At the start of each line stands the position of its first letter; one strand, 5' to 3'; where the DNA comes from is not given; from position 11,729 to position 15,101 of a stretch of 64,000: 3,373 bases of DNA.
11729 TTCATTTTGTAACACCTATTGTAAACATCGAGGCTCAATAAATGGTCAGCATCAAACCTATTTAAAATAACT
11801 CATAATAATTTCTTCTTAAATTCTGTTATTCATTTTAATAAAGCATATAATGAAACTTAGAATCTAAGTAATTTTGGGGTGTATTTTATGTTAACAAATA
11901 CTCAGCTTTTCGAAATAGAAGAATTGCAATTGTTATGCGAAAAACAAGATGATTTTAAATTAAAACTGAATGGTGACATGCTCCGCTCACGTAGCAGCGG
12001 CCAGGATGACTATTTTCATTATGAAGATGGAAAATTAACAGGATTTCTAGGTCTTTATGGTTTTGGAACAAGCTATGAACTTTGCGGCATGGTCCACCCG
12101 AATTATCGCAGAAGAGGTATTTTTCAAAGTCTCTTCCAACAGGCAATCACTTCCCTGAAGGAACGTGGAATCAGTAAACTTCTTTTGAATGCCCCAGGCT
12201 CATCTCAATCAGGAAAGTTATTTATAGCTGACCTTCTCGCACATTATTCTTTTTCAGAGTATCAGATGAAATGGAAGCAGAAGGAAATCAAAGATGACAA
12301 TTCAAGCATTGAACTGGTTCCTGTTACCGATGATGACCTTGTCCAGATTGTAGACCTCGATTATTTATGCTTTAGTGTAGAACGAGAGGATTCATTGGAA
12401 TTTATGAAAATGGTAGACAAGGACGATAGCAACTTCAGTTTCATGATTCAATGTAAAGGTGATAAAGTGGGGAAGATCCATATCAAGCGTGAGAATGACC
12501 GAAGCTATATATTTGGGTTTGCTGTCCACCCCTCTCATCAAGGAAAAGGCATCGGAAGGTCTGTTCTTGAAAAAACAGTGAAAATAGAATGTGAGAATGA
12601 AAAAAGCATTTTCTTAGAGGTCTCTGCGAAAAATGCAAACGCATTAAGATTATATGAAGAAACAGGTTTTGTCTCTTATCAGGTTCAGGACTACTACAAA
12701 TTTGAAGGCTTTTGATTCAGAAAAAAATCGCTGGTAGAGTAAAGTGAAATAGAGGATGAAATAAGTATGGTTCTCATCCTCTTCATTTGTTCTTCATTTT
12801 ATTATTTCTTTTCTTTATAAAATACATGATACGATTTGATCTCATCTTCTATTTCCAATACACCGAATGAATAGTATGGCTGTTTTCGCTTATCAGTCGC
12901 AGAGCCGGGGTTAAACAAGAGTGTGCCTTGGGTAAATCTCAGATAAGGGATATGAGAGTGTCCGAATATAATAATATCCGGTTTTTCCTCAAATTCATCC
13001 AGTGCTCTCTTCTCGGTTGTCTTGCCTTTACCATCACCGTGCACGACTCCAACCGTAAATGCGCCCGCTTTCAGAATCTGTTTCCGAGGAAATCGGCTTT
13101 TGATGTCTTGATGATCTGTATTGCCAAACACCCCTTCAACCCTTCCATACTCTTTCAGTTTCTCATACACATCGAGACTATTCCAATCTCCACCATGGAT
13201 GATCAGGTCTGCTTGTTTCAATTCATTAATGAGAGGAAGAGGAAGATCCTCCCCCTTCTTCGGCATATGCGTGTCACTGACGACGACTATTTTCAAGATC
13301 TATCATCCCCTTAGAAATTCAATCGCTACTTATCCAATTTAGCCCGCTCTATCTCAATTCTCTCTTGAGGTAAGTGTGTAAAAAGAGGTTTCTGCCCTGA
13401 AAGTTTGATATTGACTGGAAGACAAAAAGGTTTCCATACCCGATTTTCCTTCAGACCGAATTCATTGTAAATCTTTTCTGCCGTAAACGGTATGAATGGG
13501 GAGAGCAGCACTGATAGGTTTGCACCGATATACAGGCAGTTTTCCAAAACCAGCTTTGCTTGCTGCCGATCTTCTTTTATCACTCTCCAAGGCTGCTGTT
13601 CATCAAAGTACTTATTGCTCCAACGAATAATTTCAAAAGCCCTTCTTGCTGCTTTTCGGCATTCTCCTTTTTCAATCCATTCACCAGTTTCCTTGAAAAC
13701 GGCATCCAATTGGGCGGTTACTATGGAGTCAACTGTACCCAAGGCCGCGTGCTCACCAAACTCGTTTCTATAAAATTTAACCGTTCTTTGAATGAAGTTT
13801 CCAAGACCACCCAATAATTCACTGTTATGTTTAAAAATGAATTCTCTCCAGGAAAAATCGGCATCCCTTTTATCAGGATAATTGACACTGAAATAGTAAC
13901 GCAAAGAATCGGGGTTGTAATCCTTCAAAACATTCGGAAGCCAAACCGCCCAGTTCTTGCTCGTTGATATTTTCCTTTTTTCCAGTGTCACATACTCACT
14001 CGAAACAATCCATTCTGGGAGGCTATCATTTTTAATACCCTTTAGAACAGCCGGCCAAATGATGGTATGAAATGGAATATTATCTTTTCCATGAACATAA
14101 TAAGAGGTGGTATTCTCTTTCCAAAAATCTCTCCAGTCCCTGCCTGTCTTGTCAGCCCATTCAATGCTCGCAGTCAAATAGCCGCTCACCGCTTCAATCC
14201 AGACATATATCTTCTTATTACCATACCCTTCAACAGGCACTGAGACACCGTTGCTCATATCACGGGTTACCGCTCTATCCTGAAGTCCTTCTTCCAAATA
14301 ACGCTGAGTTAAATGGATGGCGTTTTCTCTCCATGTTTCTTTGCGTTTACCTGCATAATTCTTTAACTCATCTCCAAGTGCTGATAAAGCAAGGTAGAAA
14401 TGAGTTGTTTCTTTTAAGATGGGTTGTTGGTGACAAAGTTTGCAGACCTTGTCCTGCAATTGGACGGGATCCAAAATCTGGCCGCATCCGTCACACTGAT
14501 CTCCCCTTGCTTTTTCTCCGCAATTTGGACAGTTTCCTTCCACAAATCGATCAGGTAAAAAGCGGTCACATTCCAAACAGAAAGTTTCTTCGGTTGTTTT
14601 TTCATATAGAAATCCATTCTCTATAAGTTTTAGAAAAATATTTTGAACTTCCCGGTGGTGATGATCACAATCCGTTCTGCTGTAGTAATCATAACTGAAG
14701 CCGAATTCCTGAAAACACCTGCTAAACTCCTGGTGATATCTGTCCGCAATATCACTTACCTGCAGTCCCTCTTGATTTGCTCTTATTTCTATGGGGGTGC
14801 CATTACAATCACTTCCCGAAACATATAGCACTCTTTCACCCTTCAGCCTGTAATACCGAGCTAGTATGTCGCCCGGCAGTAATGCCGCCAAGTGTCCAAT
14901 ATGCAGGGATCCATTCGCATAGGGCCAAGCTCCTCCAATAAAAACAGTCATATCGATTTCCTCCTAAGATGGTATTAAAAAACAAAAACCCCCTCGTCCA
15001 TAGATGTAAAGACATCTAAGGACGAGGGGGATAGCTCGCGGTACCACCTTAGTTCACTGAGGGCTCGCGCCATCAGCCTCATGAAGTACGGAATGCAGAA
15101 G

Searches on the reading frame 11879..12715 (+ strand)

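Call 62: search_protein_families(library=pfam, max_evalue=1e-8, proteins=[window:11879-12715:+])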
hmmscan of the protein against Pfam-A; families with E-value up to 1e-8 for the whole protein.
window:11879-12715:+ (278 aa): 5 families
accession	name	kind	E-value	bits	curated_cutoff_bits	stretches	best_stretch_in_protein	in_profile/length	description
PF00583.31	Acetyltransf_1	-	2.3e-24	86.3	20.7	1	157-264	4-116/116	Acetyltransferase (GNAT) family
PF13508.13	Acetyltransf_7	-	8.2e-20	71.4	27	1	188-265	6-83/84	Acetyltransferase (GNAT) domain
PF13673.13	Acetyltransf_10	-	2.8e-17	63.3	23.6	1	175-267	22-110/128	Acetyltransferase (GNAT) domain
PF08445.16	FR47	-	5e-12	46.1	22.1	0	206-268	19-81/86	FR47-like protein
PF13527.13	Acetyltransf_9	-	2.6e-10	40.8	25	0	71-100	79-108/127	Acetyltransferase (GNAT) domain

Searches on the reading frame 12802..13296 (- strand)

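Call 63: search_protein_families(library=pfam, max_evalue=1e-8, proteins=[window:12802-13296:-])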
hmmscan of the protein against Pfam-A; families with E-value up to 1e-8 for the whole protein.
window:12802-13296:- (164 aa): 1 family
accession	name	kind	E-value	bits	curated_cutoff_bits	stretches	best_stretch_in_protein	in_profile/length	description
PF12850.12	Metallophos_2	-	1.5e-34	119.7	27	1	1-151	1-153/154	Calcineurin-like phosphoesterase superfamily domain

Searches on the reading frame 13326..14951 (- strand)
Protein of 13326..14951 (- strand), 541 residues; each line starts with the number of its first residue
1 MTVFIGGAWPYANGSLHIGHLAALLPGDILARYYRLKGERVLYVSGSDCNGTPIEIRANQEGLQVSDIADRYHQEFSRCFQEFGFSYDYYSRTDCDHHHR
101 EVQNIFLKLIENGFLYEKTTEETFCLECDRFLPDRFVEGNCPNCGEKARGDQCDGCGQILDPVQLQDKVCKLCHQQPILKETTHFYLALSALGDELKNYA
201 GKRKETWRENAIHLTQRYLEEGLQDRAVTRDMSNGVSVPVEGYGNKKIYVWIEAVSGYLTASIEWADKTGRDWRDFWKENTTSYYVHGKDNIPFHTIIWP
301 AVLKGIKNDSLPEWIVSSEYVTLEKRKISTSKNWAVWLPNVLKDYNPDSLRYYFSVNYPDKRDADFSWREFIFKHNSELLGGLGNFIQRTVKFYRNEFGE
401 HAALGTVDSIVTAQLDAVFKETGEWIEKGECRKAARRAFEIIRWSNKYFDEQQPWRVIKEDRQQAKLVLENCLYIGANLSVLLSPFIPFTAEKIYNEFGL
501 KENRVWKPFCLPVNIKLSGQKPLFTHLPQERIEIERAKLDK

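Call 63: search_protein_families(library=pfam, max_evalue=1e-8, proteins=[window:13326-14951:-])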
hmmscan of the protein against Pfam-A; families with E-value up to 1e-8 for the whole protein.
window:13326-14951:- (541 aa): 4 families
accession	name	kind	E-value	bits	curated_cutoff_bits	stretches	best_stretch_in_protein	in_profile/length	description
PF09334.17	tRNA-synt_1g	-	1.7e-136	455.5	20.1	1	4-390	2-390/391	tRNA synthetases class I (M)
PF00133.28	tRNA-synt_1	-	1.2e-17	64.2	22.7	1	10-239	32-244/414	tRNA synthetases class I (I, L, M and V)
PF19303.5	Anticodon_3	-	1.7e-12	47.9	23.5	1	402-506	5-108/152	Anticodon binding domain of methionyl tRNA ligase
PF01406.26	tRNA-synt_1e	-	4.7e-11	43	27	0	14-122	21-128/301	tRNA synthetases class I (C) catalytic domain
